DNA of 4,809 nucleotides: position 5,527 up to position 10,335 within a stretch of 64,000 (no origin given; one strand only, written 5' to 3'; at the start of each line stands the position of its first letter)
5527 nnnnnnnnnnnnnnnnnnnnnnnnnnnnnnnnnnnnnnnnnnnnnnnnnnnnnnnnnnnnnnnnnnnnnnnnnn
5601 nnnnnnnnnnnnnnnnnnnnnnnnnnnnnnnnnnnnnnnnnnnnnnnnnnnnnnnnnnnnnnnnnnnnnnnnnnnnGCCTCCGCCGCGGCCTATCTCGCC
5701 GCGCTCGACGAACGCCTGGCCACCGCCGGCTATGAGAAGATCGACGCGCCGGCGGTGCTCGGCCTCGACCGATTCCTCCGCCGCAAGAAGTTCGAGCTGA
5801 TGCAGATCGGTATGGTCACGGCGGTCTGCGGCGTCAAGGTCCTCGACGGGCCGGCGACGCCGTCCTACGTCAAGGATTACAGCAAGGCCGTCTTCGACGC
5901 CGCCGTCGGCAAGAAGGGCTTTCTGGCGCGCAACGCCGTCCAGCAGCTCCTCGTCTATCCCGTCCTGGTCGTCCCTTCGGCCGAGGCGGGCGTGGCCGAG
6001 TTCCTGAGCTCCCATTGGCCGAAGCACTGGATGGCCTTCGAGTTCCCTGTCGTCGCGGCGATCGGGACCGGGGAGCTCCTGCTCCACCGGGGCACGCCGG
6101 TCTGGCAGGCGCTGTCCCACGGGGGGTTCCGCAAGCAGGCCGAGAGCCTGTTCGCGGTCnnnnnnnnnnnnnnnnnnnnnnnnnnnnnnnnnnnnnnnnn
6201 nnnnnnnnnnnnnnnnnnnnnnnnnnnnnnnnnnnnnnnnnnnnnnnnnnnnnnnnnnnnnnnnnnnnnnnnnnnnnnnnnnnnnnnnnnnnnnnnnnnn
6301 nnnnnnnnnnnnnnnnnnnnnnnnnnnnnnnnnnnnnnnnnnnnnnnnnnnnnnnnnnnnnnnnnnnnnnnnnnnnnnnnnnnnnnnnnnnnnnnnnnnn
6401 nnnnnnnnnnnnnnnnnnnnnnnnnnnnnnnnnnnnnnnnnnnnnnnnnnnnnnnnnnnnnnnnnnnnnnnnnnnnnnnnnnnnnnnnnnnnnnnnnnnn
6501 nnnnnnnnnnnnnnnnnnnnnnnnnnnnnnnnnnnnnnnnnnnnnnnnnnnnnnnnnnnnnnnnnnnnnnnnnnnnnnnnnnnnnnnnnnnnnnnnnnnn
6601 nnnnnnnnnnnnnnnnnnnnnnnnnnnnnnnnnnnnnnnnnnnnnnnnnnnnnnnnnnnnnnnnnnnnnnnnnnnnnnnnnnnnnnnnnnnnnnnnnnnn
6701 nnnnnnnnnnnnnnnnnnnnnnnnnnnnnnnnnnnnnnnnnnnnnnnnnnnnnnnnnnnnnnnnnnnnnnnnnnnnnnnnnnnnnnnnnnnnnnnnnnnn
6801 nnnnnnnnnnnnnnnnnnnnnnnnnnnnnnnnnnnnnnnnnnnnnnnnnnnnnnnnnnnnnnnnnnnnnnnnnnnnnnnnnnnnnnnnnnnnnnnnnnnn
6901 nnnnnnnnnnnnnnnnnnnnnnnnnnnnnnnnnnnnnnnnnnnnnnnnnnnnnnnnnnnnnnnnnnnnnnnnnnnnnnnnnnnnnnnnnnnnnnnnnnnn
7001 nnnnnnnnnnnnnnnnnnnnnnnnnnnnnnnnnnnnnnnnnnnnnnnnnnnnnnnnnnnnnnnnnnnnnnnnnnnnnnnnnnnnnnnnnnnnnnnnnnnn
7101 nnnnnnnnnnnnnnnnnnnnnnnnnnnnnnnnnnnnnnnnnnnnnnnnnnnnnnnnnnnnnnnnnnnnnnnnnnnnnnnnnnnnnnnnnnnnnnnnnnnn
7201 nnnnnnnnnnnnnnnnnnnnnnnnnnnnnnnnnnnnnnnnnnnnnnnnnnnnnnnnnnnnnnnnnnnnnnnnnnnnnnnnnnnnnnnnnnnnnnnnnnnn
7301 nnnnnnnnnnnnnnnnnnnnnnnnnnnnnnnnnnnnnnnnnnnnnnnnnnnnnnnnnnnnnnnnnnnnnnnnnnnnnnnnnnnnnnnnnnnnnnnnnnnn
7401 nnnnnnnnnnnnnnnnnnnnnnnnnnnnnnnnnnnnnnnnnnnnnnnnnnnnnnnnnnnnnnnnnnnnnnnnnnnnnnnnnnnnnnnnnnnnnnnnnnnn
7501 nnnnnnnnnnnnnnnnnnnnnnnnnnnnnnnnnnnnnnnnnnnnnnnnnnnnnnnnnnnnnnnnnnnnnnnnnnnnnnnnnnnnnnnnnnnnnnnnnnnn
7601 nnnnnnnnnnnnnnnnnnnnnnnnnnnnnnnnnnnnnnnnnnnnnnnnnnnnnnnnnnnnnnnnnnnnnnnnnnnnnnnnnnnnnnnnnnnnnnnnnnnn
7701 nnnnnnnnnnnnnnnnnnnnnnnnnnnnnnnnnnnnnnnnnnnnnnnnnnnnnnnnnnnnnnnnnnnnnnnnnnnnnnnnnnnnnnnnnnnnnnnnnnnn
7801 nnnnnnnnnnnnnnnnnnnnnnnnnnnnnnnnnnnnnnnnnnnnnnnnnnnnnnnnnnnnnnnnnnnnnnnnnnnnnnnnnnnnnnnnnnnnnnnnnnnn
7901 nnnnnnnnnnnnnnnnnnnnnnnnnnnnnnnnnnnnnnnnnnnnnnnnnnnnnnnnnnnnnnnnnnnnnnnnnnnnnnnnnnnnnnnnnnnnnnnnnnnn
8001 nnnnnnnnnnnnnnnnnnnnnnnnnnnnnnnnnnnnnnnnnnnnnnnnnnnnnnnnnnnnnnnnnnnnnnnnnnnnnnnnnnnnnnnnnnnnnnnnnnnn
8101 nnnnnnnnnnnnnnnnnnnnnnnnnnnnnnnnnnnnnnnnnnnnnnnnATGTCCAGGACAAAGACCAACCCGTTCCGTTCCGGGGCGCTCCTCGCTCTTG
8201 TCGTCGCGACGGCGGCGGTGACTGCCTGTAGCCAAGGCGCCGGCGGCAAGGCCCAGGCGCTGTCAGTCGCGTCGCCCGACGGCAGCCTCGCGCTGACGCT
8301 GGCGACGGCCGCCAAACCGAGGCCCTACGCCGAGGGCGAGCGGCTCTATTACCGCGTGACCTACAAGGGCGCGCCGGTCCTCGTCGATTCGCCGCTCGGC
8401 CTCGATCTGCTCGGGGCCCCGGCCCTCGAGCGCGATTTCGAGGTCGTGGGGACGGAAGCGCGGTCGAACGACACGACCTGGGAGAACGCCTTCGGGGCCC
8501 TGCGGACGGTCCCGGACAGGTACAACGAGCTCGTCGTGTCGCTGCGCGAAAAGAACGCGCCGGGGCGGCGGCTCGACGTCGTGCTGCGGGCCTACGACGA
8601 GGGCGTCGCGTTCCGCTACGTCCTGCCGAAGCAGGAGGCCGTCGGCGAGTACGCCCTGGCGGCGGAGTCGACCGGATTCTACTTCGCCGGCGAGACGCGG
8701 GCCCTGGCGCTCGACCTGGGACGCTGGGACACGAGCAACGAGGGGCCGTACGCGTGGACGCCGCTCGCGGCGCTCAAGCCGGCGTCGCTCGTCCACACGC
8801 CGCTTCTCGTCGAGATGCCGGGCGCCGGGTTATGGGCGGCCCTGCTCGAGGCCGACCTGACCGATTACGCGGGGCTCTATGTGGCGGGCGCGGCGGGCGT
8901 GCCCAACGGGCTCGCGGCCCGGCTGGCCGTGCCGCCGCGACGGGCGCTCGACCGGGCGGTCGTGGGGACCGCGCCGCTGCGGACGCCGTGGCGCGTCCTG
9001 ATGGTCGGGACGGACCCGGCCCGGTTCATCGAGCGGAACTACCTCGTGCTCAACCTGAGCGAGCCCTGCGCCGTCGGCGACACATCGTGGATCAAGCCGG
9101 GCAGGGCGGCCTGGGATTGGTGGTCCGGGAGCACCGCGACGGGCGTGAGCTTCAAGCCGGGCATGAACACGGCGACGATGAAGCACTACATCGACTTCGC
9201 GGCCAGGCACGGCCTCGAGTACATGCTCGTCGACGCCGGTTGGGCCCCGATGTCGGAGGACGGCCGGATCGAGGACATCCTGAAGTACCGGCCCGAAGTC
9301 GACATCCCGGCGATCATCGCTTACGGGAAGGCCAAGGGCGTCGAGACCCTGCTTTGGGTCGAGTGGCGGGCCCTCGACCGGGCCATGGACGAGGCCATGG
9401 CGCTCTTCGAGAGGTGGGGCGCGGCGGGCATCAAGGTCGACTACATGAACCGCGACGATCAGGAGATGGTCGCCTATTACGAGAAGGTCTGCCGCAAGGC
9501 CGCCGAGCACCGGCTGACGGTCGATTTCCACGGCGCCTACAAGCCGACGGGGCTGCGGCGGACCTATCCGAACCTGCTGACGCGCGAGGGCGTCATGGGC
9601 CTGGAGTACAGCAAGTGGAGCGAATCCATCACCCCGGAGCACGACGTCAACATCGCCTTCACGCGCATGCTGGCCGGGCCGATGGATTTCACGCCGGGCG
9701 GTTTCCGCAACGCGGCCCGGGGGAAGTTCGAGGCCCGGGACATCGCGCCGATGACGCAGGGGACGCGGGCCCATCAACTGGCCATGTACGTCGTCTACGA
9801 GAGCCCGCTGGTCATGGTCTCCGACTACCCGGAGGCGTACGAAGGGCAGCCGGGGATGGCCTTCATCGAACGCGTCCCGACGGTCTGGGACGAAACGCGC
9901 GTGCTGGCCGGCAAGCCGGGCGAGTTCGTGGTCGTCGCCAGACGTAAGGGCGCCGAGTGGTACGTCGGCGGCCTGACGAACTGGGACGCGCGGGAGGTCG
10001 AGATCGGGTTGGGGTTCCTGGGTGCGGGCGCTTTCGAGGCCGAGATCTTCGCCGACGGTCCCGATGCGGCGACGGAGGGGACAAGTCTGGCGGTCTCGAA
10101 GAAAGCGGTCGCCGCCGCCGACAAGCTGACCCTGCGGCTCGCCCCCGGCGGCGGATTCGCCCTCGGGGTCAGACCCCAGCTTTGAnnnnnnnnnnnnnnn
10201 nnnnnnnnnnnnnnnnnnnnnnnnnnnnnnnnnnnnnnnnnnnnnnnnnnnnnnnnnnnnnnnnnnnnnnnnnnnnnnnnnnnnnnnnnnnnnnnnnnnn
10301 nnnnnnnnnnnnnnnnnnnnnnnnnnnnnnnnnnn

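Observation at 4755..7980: Cluster of three zinc-ribbon proteins (one of them an M48 protease) plus an ultra-acidic Ca-binding-like protein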

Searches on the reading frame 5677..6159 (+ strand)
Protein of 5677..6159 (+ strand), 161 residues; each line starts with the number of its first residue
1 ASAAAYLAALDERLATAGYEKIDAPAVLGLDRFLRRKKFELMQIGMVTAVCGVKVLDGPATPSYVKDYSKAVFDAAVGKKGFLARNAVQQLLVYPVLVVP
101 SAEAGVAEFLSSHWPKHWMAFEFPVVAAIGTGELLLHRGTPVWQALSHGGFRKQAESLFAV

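Call 19: find_homologous_proteins(query=window:5677-6159:+)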
Query window:5677-6159:+ (161 aa): 63 proteins with E <= 0.001 among 701 candidates.
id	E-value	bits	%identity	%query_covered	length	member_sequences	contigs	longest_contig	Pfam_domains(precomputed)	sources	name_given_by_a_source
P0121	8.0e-97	339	97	100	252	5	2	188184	PF18912.7,PF13240.12,PF12773.14,PF13248.12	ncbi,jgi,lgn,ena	jgi:hypothetical protein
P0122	4.6e-94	330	95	97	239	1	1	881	PF13240.12,PF12773.14,PF13248.12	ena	-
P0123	9.4e-93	326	93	94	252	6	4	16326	PF13240.12,PF12773.14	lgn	-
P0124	1.2e-91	323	92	94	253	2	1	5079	PF18912.7,PF13240.12,PF12773.14,PF13248.12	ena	-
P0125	3.1e-90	318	91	94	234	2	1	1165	PF18912.7,PF13240.12,PF12773.14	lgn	-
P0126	1.0e-86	307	87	94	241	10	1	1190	PF13240.12,PF12773.14,PF13248.12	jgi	jgi:hypothetical protein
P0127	2.6e-79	283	81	96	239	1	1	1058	PF18912.7,PF13240.12,PF12773.14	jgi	jgi:hypothetical protein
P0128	4.4e-78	279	79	97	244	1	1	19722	PF13240.12,PF12773.14,PF13248.12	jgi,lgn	-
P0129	8.3e-78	278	79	97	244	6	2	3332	PF13240.12,PF12773.14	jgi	jgi:hypothetical protein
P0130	1.4e-77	277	81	99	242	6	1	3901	PF13240.12,PF12773.14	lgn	-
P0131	5.5e-77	275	78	98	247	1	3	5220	PF13240.12,PF12773.14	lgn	-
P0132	7.2e-77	275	79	97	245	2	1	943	PF13240.12,PF12773.14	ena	-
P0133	8.3e-77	274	78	97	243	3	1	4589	PF13240.12,PF12773.14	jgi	-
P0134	8.4e-77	274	80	93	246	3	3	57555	PF18912.7,PF13240.12,PF12773.14,PF13248.12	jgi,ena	jgi:hypothetical protein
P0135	2.3e-76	273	83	94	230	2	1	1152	PF13240.12,PF12773.14,PF13248.12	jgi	jgi:hypothetical protein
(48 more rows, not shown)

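Call 49: search_protein_representatives(alignment_id=A4)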
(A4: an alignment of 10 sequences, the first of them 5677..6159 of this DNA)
Query: 10 sequences, 161 profile positions. Proteins with E-value up to 0.001 (for the whole library): 293; up to 1e-10: 114; up to 1e-30: 9. The best 150 are listed.
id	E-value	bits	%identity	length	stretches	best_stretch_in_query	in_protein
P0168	2.3e-84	297.5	-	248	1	4-161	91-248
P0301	1.7e-67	242.6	-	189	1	2-159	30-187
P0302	5.6e-63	227.9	-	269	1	3-160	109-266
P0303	4.6e-56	205.4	-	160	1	3-159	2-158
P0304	2.4e-53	196.6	-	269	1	2-159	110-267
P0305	6.6e-50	185.4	-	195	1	3-161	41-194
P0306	1.9e-42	161.2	-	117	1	46-160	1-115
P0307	1.5e-34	135.5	-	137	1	15-118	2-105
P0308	7.0e-31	123.6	-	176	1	3-161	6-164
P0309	5.9e-30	120.6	-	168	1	3-159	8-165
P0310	5.8e-29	117.4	-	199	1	3-159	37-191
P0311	2.2e-28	115.5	-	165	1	3-158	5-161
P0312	3.6e-26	108.3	-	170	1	3-159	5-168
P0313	4.7e-26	107.9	-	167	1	2-159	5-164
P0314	8.3e-25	103.8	-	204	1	3-159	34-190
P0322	2.4e-22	95.9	-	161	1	4-158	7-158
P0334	1.4e-19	86.9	-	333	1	3-160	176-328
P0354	6.2e-16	75.0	-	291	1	3-159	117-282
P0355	6.3e-16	75.0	-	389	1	3-160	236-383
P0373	7.4e-14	68.2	-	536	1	3-153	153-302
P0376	2.3e-13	66.6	-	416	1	2-159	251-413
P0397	1.6e-11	60.6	-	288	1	5-159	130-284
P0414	1.4e-10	57.6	-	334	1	4-158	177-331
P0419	2.9e-10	56.6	-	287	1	3-151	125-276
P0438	4.6e-09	52.7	-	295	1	4-157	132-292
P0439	5.0e-09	52.5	-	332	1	2-158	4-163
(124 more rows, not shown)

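Call 51: search_protein_families(library=pfam, alignment_id=A5, max_evalue=0.01)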
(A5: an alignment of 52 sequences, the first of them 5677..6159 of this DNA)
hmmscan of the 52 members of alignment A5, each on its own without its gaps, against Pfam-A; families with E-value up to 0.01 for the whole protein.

A. member 1, window:5677-6159:+ (161 aa): 0 families

B. families by the number of members that match (of 52 scanned): 27 families (the first 25 are shown)
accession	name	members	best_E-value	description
PF13248.11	Zn_ribbon_3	9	6.2e-09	zinc-ribbon domain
PF12773.13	DZR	8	5.5e-21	Double zinc ribbon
PF13240.11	Zn_Ribbon_1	8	1.6e-16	zinc-ribbon domain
PF24463.1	DUF7577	6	5.9e-09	Domain of unknown function (DUF7577)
PF17032.10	Zn_ribbon_15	5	6.5e-07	zinc-ribbon family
PF24460.1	DUF7575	4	9.9e-06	Domain of unknown function (DUF7575)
PF18912.6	DZR_2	3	4.3e-07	Double zinc ribbon domain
PF13676.11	TIR_2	2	7.2e-29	TIR domain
PF01582.25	TIR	2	2.3e-07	TIR domain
PF14803.11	Zn_ribbon_Nudix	2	0.001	Nudix N-terminal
PF06271.18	RDD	1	9.4e-26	RDD family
PF19960.5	EAD7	1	1e-21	Effector-associated domain 7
PF14237.11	GYF_2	1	8e-14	GYF domain 2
PF09851.14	SHOCT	1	2e-06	Short C-terminal domain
PF01381.28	HTH_3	1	2e-05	Helix-turn-helix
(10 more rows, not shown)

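Call 53: search_protein_families(library=pfam, proteins=[P0334, P0355, P0373, P0376, P0414, P0439, P0438, P0354, P0397, P0419], max_evalue=0.001)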
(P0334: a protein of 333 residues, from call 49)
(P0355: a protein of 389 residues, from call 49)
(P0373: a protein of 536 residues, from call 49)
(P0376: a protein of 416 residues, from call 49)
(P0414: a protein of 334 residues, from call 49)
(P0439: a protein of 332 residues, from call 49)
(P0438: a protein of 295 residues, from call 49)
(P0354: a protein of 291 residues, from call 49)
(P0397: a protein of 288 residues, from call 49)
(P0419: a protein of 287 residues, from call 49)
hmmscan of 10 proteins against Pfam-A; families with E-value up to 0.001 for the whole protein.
P0334 (333 aa): 2 families
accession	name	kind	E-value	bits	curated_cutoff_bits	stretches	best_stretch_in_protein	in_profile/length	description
PF13676.11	TIR_2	-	7.2e-29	101.2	28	1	10-127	1-114/122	TIR domain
PF01582.25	TIR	-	2.3e-07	31.2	21.3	1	19-97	15-92/179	TIR domain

P0355 (389 aa): 0 families

P0373 (536 aa): 1 family
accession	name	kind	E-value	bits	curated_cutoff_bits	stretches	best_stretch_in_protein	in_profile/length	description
PF06271.18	RDD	-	9.4e-26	91.2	24.1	1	390-517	1-136/137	RDD family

P0376 (416 aa): 1 family
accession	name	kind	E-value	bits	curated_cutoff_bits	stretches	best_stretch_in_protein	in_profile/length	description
PF13676.11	TIR_2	-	1.2e-22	81.1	28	1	3-118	1-120/122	TIR domain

P0414 (334 aa): 0 families

P0439 (332 aa): 0 families

P0438 (295 aa): 0 families

P0354 (291 aa): 7 families
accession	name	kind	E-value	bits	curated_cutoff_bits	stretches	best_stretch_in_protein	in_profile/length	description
PF13240.11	Zn_Ribbon_1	-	2.6e-16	59.2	25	3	4-23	2-21/23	zinc-ribbon domain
PF12773.13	DZR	-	4.4e-14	52.8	27.3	2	47-98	1-45/45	Double zinc ribbon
PF24463.1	DUF7577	-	5.9e-09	35.8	28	1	79-101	4-26/27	Domain of unknown function (DUF7577)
PF13248.11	Zn_ribbon_3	-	6.2e-09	35.5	27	1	3-24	4-25/26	zinc-ribbon domain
PF17032.10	Zn_ribbon_15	-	1.5e-06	29.3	28.9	0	3-22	54-73/73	zinc-ribbon family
PF24460.1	DUF7575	-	9.9e-06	25.3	28.5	0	3-24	5-26/28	Domain of unknown function (DUF7575)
PF18912.6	DZR_2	-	0.00019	21.6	27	0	47-97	10-55/56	Double zinc ribbon domain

P0397 (288 aa): 2 families
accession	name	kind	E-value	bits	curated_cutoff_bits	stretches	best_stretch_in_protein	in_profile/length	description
PF01381.28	HTH_3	-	2e-05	25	23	1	16-66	3-51/55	Helix-turn-helix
PF13443.12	HTH_26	-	3.7e-05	24.3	22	1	14-69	2-56/63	Cro/C1-type HTH DNA-binding domain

P0419 (287 aa): 0 families

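Call 55: find_encoding_contigs(protein=P0308, flank=5000, max_places=3)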
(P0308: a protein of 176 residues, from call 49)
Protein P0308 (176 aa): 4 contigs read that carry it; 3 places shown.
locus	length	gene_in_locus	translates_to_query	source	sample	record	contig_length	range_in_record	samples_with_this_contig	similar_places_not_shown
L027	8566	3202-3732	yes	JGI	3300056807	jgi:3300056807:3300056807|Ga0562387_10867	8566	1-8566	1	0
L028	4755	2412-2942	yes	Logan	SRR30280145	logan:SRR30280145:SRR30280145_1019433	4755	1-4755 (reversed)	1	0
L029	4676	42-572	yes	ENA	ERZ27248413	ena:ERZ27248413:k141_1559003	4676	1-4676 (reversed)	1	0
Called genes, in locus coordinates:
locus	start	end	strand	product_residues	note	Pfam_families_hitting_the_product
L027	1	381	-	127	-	?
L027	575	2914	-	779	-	PF01344:Kelch_1 (faint), PF13964:Beta-prop_Calicin, PF18962:Por_Secre_tail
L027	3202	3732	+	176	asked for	-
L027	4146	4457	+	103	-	PF07927:HicA_toxin (weak)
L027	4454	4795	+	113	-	PF05534:HicB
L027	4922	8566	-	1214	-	?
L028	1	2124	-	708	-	?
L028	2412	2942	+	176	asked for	-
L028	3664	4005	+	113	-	PF05534:HicB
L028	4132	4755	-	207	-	?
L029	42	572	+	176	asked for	-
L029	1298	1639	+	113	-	PF05534:HicB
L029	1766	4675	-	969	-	?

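Call 74: search_protein_families(library=ncbifam, proteins=[P0308, P0311, P0313, P0322, P0334, P0373], max_evalue=0.1)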
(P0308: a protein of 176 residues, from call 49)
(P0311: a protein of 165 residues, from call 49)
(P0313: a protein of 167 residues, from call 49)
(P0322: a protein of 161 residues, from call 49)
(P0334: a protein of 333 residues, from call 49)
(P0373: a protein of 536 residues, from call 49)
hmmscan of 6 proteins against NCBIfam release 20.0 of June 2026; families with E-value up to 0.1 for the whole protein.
P0308 (176 aa): 0 families

P0311 (165 aa): 0 families

P0313 (167 aa): 0 families

P0322 (161 aa): 0 families

P0334 (333 aa): 3 families
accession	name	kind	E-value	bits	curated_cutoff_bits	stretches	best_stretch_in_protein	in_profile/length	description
NF042941.1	Retron_TIR_antiphage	equivalog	1.5e-14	53.6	600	1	5-100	337-431/464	TIR domain-containing anti-phage reverse transcriptase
NF058526.1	Thoeris_type3_ThcB4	equivalog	0.00057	18.8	220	1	20-86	141-206/375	Thoeris type III anti-phage system protein ThcB4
NF008995.0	PRK12338.1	equivalog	0.0079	15.6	434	1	11-82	83-152/319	hypothetical protein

P0373 (536 aa): 2 families
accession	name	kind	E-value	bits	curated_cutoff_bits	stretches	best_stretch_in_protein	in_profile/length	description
NF001605.0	PRK00398.1-2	equivalog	0.015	15.1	63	1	4-27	3-26/43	DNA-directed RNA polymerase subunit P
NF034126.3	PRK09521.1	equivalog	0.084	12.7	90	0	2-26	144-167/180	exosome complex RNA-binding protein Csl4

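Call 75: find_encoding_contigs(protein=P0334, flank=6000, max_places=3)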
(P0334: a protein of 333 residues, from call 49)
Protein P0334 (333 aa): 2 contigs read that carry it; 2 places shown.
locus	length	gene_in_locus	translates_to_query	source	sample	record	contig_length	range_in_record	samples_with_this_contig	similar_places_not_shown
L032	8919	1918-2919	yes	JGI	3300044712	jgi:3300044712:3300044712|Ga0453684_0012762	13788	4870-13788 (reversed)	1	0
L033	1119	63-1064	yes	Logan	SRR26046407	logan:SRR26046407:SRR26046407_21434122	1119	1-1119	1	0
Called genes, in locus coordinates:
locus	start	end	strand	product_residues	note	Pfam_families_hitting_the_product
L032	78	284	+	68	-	-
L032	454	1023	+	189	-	-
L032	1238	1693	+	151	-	PF25535:DUF7919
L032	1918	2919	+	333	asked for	PF01582:TIR (weak), PF13676:TIR_2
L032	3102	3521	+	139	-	-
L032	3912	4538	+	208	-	-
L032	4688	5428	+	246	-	PF01522:Polysacc_deac_1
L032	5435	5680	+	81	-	-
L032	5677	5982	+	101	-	-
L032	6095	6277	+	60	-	-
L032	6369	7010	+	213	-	-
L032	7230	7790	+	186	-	-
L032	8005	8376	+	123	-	-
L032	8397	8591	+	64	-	-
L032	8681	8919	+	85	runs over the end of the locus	-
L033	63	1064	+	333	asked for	PF01582:TIR (weak), PF13676:TIR_2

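Call 76: find_encoding_contigs(protein=P0354, flank=6000, max_places=3)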
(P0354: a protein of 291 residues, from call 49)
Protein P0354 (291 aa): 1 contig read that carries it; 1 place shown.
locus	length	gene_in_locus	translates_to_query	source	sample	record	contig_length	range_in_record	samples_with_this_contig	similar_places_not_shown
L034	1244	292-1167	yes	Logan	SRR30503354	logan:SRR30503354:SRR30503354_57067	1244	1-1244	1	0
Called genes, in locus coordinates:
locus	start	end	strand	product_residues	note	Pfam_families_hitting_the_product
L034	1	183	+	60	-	?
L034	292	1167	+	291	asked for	PF13240:Zn_Ribbon_1 (weak), PF13248:Zn_ribbon_3 (faint), PF17032:Zn_ribbon_15 (faint), PF24460:DUF7575 (faint), PF24463:DUF7577 (faint), PF12773:DZR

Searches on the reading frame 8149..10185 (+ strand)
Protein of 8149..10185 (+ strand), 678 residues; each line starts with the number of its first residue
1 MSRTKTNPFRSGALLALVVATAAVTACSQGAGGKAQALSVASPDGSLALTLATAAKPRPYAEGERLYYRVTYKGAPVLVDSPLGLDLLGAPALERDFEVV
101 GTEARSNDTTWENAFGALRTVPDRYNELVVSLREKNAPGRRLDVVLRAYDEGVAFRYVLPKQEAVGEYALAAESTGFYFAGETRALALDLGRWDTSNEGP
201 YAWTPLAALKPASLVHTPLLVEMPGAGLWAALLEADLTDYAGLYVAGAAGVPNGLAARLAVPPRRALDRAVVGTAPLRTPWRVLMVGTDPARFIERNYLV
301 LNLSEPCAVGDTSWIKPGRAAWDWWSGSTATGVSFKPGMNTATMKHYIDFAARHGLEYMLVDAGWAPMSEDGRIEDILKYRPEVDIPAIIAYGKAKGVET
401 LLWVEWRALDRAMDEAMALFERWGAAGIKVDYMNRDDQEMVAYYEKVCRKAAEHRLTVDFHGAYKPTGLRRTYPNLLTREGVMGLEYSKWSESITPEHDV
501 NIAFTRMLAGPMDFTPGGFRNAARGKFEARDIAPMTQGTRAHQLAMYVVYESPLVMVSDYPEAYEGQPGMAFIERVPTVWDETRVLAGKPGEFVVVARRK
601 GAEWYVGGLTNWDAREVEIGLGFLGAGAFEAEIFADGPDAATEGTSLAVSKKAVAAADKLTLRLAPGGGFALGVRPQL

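Call 87: search_protein_families(library=pfam, proteins=[window:8149-10185:+], max_evalue=0.00001)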
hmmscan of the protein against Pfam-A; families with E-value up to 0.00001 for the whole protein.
window:8149-10185:+ (678 aa): 3 families
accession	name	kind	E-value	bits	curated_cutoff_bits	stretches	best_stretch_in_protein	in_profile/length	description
PF10566.15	Glyco_hydro_97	-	2.4e-108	362.2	32.5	1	311-577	1-275/275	Glycoside hydrolase 97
PF14508.12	GH97_N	-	2.3e-52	178.2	25.3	1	40-306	1-229/229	Glycosyl-hydrolase 97 N-terminal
PF14509.12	GH97_C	-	7.3e-31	106.7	25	1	579-672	1-94/97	Glycosyl-hydrolase 97 C-terminal, oligomerisation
